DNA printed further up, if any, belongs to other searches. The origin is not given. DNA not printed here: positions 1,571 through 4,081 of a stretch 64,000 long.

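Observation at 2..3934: Oxidoreductase, activase and glycyl radical enzyme operon whose GRE has a non-canonical thiyl loop (GCHWMC)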

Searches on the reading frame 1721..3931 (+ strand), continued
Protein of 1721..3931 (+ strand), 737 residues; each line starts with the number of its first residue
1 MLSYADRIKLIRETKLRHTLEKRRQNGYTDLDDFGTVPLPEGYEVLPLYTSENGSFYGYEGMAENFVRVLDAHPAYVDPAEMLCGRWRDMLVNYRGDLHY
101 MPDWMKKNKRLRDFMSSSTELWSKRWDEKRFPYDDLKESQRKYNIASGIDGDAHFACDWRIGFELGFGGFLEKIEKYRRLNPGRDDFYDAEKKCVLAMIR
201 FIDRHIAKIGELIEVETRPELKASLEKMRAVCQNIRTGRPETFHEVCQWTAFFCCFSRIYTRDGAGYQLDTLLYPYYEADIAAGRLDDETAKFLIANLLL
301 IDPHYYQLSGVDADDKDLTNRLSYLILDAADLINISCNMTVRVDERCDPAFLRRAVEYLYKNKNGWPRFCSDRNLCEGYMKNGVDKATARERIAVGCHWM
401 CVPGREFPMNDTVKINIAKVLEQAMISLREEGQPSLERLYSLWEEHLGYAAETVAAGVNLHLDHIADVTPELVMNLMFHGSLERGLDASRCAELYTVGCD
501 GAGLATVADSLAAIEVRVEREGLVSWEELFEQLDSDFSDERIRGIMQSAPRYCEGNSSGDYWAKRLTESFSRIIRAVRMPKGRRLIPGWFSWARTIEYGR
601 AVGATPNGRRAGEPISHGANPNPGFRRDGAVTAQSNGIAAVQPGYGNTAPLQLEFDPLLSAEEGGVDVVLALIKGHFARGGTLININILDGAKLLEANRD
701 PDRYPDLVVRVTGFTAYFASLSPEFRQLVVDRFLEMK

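Call 47: search_solved_structures(query=P0163, max_evalue=1e-20, show_alignments=0)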
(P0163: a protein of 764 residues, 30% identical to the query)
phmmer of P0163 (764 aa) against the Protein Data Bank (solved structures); distinct sequences matched with E-value up to 1e-20: 33.
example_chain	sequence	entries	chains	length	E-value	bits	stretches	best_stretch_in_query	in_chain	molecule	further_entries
1r8w_A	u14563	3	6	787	4e-82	279.7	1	174-761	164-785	glycerol dehydratase | B12-independent glycerol dehydratase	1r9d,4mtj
8id0_A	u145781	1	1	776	1.3e-78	268.2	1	209-762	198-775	formate C-acetyltransferase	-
8yjo_A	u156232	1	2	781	9.7e-78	265.2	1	211-763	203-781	Probable dehydratase PflD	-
6vxc_A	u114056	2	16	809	1.2e-76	261.6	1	323-760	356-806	Trans-4-hydroxy-L-proline dehydratase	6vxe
5i2a_A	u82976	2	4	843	1.5e-74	254.7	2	203-564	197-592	Diol-dehydratase | Diol dehydratase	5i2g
9f3w_A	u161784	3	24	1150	1.1e-67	231.9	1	157-759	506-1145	Choline trimethylamine-lyase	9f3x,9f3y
8id1_A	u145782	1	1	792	5.9e-66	226.3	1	183-761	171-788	Formate C-acetyltransferase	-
2f3o_A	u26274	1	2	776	7.9e-66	225.8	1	174-760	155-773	pyruvate formate-lyase 2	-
6lon_B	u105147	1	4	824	3.3e-64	220.5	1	206-761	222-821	PFL2/glycerol dehydratase family glycyl radical enzyme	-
8id7_A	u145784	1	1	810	5.2e-64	219.8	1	183-762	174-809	Probable dehydratase YbiW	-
8yjn_A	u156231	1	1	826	5.7e-64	219.7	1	182-762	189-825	Probable dehydratase YbiW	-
6xs4_A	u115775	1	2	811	1.8e-63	218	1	183-762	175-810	Formate C-acetyltransferase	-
9rco_A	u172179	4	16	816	7.5e-63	216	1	174-761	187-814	Glycyl radical protein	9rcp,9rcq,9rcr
5a0z_A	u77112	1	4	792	1.4e-62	215.1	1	157-759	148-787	CHOLINE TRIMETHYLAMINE LYASE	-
5a0u_A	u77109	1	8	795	1.4e-62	215.1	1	157-759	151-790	CHOLINE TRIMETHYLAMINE LYASE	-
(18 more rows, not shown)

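Call 48: predict_structure(alignment_id=A1)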
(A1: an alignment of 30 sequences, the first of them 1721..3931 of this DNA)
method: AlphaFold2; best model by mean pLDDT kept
length: 737 residues; sequences in the alignment: 30
mean_pLDDT: 81.5   pTM: 0.86
mean pLDDT of the five models: 81.5, 81.2, 79.8, 79.4, 76.1
residues with pLDDT >= 90: 284; 70-90: 301; 50-70: 95; < 50: 57
segments of 3 or more residues with pLDDT < 50: 91-100, 117-124, 149-153, 591-594, 617-633, 635-637
pLDDT, mean of each block of 10 residues (from residue 1): 90 87 75 75 74 72 88 90 79 45 59 52 58 85 73 68 96 97 94 97 97 96 97 97 97 84 70 96 97 92 78 92 94 77 93 93 81 84 81 65 71 81 95 93 97 90 81 88 90 79 82 97 96 96 93 75 87 90 77 55 90 58 38 48 51 76 90 84 80 90 81 66 79 65
secondary structure, 60 per line:
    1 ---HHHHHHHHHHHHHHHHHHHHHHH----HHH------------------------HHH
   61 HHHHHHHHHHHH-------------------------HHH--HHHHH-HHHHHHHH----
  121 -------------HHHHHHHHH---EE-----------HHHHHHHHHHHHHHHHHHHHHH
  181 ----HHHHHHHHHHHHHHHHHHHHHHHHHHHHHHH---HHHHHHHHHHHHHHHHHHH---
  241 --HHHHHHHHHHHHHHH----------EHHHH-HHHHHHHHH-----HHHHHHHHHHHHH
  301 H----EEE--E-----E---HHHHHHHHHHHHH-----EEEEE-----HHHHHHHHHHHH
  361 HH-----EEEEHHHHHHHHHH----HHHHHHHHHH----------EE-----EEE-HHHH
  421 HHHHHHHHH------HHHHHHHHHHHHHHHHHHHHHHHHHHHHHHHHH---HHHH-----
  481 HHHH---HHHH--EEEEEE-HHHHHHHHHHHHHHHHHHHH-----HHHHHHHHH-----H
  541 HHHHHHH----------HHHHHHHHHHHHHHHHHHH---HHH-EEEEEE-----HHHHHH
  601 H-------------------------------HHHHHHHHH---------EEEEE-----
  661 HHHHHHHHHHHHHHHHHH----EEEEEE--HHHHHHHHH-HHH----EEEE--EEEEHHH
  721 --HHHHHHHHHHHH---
elements in order (helices of 4 or more, strands of 3 or more residues): H4-26 H58-72 H103-107 H109-116 H134-142 H159-180 H185-215 H219-237 H243-257 H269-272 H274-282 H288-301 E306-308 H321-333 E339-343 H349-362 E368-371 H372-381 H386-395 E413-415 H417-429 H436-468 H472-475 H481-484 H488-491 E494-499 H501-520 H526-534 H540-547 H558-576 E584-589 H595-601 H633-641 E651-655 H661-678 E683-688 H691-699 E708-711 E714-717 H723-734

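Call 52: fold_search(model_id=the predicted structure, library=pdb)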
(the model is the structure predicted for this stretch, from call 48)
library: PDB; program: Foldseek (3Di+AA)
matches with E <= 10: 324; with E <= 0.001: 63
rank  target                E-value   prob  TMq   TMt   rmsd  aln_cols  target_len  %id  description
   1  1r8w_A                5.6e-35  1.00  0.79  0.74   5.5       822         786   19  Native structure of the B12-independent glycerol dehydratase from clostridium butyricum (released 2004-06-01)
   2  5i2a_A                3.3e-34  1.00  0.78  0.69   6.6       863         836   19  1,2-propanediol Dehydration in Roseburia inulinivorans; Structural Basis for Substrate and Enantiomer Selectivity (released 2016-06-01)
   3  5i2g_A                5.2e-34  1.00  0.77  0.72   6.8       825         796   20  1,2-propanediol Dehydration in Roseburia inulinivorans; Structural Basis for Substrate and Enantiomer Selectivity (released 2016-06-01)
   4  5i2g_B                1.5e-33  1.00  0.77  0.72   7.1       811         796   21  1,2-propanediol Dehydration in Roseburia inulinivorans; Structural Basis for Substrate and Enantiomer Selectivity (released 2016-06-01)
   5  5i2a_B                1.9e-33  1.00  0.78  0.69   6.6       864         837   19  1,2-propanediol Dehydration in Roseburia inulinivorans; Structural Basis for Substrate and Enantiomer Selectivity (released 2016-06-01)
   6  9rco_A                3.1e-33  1.00  0.78  0.73   6.3       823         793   20  1,2-propanediol dehydratase with 0.1 % glycerol additive (released 2025-06-11)
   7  2f3o_A                3.2e-33  1.00  0.79  0.75   6.3       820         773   23  Crystal Structure of a glycyl radical enzyme from Archaeoglobus fulgidus (released 2006-03-07)
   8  9rcq_A                3.5e-33  1.00  0.79  0.72   6.1       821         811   20  1,2-propanediol dehydratase with no ligand additives (released 2025-06-11)
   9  9rcp_B                3.8e-33  1.00  0.79  0.74   6.2       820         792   20  1,2-propanediol dehydratase with 0.1 % 1,3-propanediol additive (released 2025-06-11)
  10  8id0                  6.6e-33  1.00  0.78  0.74   6.3       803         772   20  Crystal structure of PflD bound to 1,5-anhydromannitol-6-phosphate in Streptococcus dysgalactiae subsp. equisimilis (released 2024-10-02)
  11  6nd3_D                6.6e-33  1.00  0.76  0.70   7.0       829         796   20  wild-type choline TMA lyase in complex with betaine aldehyde (released 2019-01-16)
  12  9rcp_C                1.3e-32  1.00  0.79  0.73   6.2       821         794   20  1,2-propanediol dehydratase with 0.1 % 1,3-propanediol additive (released 2025-06-11)
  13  6vxc_A                2.3e-32  1.00  0.76  0.72   6.6       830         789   21  Crystal structure of hydroxyproline dehydratase (HypD) from Clostridioides difficile (released 2020-04-08)
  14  8yjo_A                2.7e-32  1.00  0.80  0.77   6.0       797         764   20  Structure of E. coli glycyl radical enzyme PflD with bound malonate (released 2024-10-02)
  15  5fay_A                3.9e-32  1.00  0.75  0.70   5.3       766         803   21  Y208F mutant of choline TMA-lyase (released 2016-09-28)
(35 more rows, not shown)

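Call 53: search_solved_structures(query=L001:8157-9254:+, max_evalue=0.00001)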
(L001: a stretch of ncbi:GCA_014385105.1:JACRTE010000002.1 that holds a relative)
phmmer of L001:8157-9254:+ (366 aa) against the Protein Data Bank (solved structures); distinct sequences matched with E-value up to 0.00001: 6.
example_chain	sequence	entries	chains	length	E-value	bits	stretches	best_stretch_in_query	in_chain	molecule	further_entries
3oqb_A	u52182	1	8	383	1.3e-09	40.9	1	87-238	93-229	Oxidoreductase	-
3db2_A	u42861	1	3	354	1.3e-07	34.4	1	78-164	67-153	putative NADPH-dependent oxidoreductase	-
3ip3_A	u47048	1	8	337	4.4e-07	32.6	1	61-161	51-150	Oxidoreductase, putative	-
8w9s_A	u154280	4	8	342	8.7e-07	31.6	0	194-273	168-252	NADH-dependent dihydrogenase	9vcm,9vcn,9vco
3moi_A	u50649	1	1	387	1.7e-06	30.6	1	60-164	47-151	Probable dehydrogenase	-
3cea_A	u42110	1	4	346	9.8e-06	28.2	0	62-162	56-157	Myo-inositol 2-dehydrogenase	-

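Call 54: search_solved_structures(query=L001:7090-8157:+, max_evalue=1e-10)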
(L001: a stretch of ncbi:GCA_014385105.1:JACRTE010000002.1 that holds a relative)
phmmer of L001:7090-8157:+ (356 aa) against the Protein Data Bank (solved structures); distinct sequences matched with E-value up to 1e-10: 39.
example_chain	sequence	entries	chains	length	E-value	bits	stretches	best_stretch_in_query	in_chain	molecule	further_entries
7xr9_A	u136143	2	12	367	7.6e-55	189.4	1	2-349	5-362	DgpA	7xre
9m3d_B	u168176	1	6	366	4.8e-53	183.5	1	5-349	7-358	DgpA1 from W974-1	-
3e18_A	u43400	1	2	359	2.1e-25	92.6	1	25-201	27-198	oxidoreductase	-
1evj_A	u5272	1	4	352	2.1e-18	69.6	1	6-198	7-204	GLUCOSE-FRUCTOSE OXIDOREDUCTASE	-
3cea_A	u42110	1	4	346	3.3e-18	69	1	36-199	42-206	Myo-inositol 2-dehydrogenase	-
1ofg_A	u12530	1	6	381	1.1e-17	67.2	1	7-198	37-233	GLUCOSE-FRUCTOSE OXIDOREDUCTASE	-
1ryd_A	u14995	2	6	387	1.1e-17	67.2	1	7-198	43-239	glucose-fructose oxidoreductase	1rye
6a3f_A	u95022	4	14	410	1.2e-17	67.1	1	32-255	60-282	Putative dehydrogenase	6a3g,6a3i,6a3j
1zh8_A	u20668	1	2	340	1.3e-17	67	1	2-195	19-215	oxidoreductase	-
1h6a_A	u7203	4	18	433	1.6e-17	66.7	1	7-197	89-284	PRECURSOR FORM OF GLUCOSE-FRUCTOSE OXIDOREDUCTASE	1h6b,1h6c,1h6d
3ezy_A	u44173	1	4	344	2.1e-17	66.3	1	4-206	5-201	Dehydrogenase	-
3i23_A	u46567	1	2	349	2e-16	63.1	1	2-196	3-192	Oxidoreductase, Gfo/Idh/MocA family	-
3fd8_A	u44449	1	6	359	2.2e-16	62.9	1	2-196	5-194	Oxidoreductase, Gfo/Idh/MocA family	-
3hnp_A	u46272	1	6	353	6.3e-16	61.4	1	6-206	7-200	Oxidoreductase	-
5a02_A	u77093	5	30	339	1.4e-15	60.3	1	7-200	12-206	ALDOSE-ALDOSE OXIDOREDUCTASE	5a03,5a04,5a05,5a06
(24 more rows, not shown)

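Call 55: search_solved_structures(query=L001:6299-7090:+, max_evalue=1e-10)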
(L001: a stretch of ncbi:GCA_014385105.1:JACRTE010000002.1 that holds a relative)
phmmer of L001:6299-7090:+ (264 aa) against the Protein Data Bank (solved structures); distinct sequences matched with E-value up to 1e-10: 4.
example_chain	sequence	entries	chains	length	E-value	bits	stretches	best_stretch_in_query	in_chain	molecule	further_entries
3ngf_A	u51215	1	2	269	9.8e-19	70.8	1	13-247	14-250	AP endonuclease, family 2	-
1k77_A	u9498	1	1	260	5.5e-15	58.5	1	13-251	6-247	Hypothetical protein ygbM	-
8xix_A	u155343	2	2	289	2.4e-11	46.6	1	130-245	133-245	D-tagatose 3-epimerase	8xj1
8xiv_A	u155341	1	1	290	2.4e-11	46.6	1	130-245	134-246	D-tagatose 3-epimerase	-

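Call 57: search_solved_structures(query=L005:6837-7955:+, max_evalue=1e-15, show_alignments=1)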
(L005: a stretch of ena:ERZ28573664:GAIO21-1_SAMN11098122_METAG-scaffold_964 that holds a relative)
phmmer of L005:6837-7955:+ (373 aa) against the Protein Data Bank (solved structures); distinct sequences matched with E-value up to 1e-15: 6.
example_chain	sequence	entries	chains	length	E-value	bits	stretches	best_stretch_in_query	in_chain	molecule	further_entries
7xr9_A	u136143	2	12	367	1.4e-56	195.6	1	2-360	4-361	DgpA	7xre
9m3d_B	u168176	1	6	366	1.4e-54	188.9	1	2-365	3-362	DgpA1 from W974-1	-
3e18_A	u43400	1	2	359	3.2e-24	89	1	28-210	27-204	oxidoreductase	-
3cea_A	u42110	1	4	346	7.2e-18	68.1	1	3-215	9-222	Myo-inositol 2-dehydrogenase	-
5a02_A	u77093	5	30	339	8.2e-18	68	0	2-200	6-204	ALDOSE-ALDOSE OXIDOREDUCTASE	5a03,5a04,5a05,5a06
3q2i_A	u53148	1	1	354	3e-16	62.8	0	2-202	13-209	dehydrogenase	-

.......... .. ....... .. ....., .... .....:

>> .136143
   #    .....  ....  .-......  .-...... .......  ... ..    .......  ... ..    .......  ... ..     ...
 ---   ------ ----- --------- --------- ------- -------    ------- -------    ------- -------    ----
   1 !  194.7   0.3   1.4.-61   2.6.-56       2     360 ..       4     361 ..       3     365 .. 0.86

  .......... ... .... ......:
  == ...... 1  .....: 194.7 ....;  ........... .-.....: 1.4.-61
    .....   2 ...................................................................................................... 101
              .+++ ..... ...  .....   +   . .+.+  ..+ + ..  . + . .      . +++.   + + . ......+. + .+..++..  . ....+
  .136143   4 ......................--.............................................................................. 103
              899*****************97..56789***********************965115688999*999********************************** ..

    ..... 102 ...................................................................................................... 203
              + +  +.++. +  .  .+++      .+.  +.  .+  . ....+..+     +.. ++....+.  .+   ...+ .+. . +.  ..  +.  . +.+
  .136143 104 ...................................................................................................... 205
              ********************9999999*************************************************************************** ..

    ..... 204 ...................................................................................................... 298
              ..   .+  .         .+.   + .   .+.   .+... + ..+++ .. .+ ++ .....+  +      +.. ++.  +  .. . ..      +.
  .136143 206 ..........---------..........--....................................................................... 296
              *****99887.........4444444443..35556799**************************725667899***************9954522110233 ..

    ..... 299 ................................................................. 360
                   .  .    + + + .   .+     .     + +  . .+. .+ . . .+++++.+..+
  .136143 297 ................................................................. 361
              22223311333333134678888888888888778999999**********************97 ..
